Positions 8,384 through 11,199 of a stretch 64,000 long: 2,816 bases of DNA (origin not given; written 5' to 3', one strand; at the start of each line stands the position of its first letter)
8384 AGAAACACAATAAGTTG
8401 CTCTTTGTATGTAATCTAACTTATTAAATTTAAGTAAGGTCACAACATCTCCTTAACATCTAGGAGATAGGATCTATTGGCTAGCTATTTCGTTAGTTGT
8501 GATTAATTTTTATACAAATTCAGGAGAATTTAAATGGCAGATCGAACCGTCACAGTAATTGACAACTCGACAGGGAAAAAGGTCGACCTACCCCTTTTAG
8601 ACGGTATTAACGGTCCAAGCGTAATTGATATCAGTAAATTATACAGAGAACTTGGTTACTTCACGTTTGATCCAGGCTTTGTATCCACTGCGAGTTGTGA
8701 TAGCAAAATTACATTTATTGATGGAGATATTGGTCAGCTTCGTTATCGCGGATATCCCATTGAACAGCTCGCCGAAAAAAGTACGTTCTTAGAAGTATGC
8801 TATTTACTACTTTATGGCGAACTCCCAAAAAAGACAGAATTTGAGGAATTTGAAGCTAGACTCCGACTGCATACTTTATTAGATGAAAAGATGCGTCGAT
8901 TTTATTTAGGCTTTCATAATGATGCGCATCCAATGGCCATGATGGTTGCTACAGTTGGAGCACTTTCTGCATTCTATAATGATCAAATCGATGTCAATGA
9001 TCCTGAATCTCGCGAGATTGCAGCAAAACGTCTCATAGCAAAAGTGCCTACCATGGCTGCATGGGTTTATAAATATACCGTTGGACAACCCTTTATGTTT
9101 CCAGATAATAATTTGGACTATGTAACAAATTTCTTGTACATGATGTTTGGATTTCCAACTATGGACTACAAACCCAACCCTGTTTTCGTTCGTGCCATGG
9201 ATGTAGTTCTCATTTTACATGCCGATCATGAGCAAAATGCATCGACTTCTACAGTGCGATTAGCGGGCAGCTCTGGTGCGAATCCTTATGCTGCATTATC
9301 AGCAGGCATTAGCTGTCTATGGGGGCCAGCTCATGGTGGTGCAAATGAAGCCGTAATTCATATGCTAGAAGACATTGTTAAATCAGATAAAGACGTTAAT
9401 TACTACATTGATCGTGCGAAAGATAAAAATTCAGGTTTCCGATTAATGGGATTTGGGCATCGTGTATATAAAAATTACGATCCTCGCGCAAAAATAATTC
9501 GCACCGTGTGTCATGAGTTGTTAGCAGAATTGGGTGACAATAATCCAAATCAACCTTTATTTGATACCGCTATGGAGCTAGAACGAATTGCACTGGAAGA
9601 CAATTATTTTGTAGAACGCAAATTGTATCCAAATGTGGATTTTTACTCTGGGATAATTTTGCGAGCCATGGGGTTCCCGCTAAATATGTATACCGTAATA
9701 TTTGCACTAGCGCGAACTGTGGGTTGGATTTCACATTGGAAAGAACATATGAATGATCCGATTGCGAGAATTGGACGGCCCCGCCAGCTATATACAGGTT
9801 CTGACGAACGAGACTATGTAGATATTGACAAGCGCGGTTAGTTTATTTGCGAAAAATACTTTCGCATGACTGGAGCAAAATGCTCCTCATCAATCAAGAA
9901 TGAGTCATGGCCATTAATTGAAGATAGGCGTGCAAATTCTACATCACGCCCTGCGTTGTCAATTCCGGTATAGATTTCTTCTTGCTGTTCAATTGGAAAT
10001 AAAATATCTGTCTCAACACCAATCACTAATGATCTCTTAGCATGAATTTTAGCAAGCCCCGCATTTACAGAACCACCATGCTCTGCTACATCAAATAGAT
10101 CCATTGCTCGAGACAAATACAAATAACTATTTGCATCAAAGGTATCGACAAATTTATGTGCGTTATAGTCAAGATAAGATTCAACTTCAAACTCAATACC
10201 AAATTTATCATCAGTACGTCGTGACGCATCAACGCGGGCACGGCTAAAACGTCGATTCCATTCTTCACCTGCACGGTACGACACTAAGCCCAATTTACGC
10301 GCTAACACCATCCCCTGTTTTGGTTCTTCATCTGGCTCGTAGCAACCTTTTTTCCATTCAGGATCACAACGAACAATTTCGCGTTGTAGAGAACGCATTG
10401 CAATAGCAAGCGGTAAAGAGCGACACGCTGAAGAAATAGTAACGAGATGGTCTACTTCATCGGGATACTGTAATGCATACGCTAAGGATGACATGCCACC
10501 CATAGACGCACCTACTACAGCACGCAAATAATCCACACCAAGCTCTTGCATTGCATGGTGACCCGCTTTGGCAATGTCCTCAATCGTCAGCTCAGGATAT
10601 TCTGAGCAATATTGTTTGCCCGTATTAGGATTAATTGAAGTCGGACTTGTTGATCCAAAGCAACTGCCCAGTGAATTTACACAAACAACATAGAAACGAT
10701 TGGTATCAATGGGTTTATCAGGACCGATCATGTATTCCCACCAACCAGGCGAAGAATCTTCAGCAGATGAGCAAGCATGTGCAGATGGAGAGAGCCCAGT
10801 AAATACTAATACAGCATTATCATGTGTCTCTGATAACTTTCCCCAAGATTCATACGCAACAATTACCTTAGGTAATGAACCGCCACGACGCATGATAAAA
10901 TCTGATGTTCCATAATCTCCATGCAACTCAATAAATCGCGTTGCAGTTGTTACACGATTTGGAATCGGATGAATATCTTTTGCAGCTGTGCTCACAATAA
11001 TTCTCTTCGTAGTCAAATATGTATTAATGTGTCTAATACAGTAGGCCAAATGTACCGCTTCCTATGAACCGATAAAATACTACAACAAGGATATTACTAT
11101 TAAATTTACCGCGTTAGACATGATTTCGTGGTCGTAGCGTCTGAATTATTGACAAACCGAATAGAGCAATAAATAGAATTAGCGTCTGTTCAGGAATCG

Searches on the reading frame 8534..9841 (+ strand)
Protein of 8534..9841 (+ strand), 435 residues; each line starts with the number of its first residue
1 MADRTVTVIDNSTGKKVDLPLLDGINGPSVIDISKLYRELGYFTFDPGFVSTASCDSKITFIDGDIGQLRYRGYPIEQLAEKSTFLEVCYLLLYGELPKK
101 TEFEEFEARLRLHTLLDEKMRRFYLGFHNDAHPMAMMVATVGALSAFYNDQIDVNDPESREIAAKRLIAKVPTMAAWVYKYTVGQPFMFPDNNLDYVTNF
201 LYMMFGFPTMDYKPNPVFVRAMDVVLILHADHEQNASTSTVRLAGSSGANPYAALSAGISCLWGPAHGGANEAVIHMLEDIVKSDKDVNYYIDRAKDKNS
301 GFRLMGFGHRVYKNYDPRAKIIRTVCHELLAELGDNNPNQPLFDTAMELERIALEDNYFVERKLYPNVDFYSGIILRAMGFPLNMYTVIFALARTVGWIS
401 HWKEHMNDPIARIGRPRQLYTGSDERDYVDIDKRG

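Call 35: search_protein_families(library=ncbifam, proteins=[window:8534-9841:+], max_evalue=0.00001)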
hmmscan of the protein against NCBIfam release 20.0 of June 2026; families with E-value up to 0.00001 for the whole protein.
window:8534-9841:+ (435 aa): 21 families
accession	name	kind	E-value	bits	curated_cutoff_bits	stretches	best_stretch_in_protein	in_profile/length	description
NF004126.0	PRK05614.1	equivalog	5e-215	713.9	505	1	2-434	2-430/430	citrate synthase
TIGR01798.1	cit_synth_I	equivalog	7.4e-212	703.4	485.15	1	15-428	2-412/412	citrate synthase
NF010639.0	PRK14036.1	equivalog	2.1e-111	372.2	502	1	44-434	5-378/379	citrate synthase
TIGR01800.1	cit_synth_II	subfamily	8.1e-103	344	421.3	1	53-434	7-368/368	2-methylcitrate synthase/citrate synthase II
NF041157.1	Cit_synThplmales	equivalog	1.5e-97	327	590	1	57-434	16-376/377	citrate synthase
NF041301.1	Cit_synth_Halo_CitZ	equivalog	5.9e-92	308.6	550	1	55-434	15-379/379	citrate synthase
NF010640.0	PRK14037.1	subfamily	1.1e-87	294.4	504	1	57-434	16-377/377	citrate synthase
NF010638.0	PRK14035.1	equivalog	4.1e-83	279.2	572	1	50-434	9-372/372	citrate synthase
NF010637.0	PRK14034.1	equivalog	1e-79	268.2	594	1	61-434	19-371/372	citrate synthase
NF010636.0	PRK14033.1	equivalog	4.8e-76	256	479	1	57-428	21-372/376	bifunctional 2-methylcitrate synthase/citrate synthase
NF009006.1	PRK12351.1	equivalog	1.7e-73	247.2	550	1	68-434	29-376/376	bifunctional 2-methylcitrate synthase/citrate synthase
NF009004.0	PRK12349.1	equivalog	2.4e-67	227.4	508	1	44-424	6-367/372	citrate synthase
NF009005.0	PRK12350.1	subfamily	1.3e-64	218.8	332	1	46-430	5-357/366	citrate synthase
NF010635.0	PRK14032.1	subfamily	5.3e-60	203.2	426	1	66-434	66-448/448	citrate synthase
NF007128.0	PRK09569.1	subfamily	4.7e-44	150.7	344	1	57-421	50-424/437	citrate (Si)-synthase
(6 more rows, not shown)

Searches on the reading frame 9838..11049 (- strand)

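Call 35: search_protein_families(library=ncbifam, proteins=[window:9838-11049:-], max_evalue=0.00001)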
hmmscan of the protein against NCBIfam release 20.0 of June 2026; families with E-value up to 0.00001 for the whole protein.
window:9838-11049:- (403 aa): 11 families
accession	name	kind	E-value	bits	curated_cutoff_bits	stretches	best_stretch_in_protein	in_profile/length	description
NF001209.0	PRK00175.1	equivalog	3.6e-126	421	331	1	49-402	21-375/381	homoserine O-acetyltransferase MetX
TIGR01392.2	MetX_acetyl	equivalog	1e-116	389.9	500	1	49-399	3-350/351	homoserine O-acetyltransferase MetX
NF047916.1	MetX_succinyl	exception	2.3e-95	319.7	560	1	53-402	18-369/370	homoserine O-succinyltransferase MetX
NF047917.1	MetX_acetyl_MTB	exception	2.2e-91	306.6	475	1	49-400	13-360/361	homoserine O-acetyltransferase MetX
NF005262.1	PRK06765.1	equivalog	2.8e-70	237.2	450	1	46-394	7-360/366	E22 family MetX-like putative esterase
NF006449.0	PRK08775.1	equivalog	7.3e-46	156.6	296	1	53-401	39-339/344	homoserine O-succinyltransferase MetX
NF005757.0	PRK07581.1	subfamily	6.9e-35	120.5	332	1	48-388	12-322/339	hypothetical protein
NF005071.0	PRK06489.1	equivalog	2.3e-28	99.3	305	1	31-343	20-329/362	hypothetical protein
NF047915.1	homoser_Ac_Staph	exception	1.3e-26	93.7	500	1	94-399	51-313/320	homoserine O-acetyltransferase MetX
NF051488.1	bifunc_PcaDC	exception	6.9e-08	32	390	0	152-210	57-114/375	bifunctional 3-oxoadipate enol-lactonase/4-carboxymuconolactone decarboxylase PcaDC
TIGR03611.1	RutD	equivalog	6.3e-06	25.7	238.5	0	152-207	59-113/258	pyrimidine utilization protein D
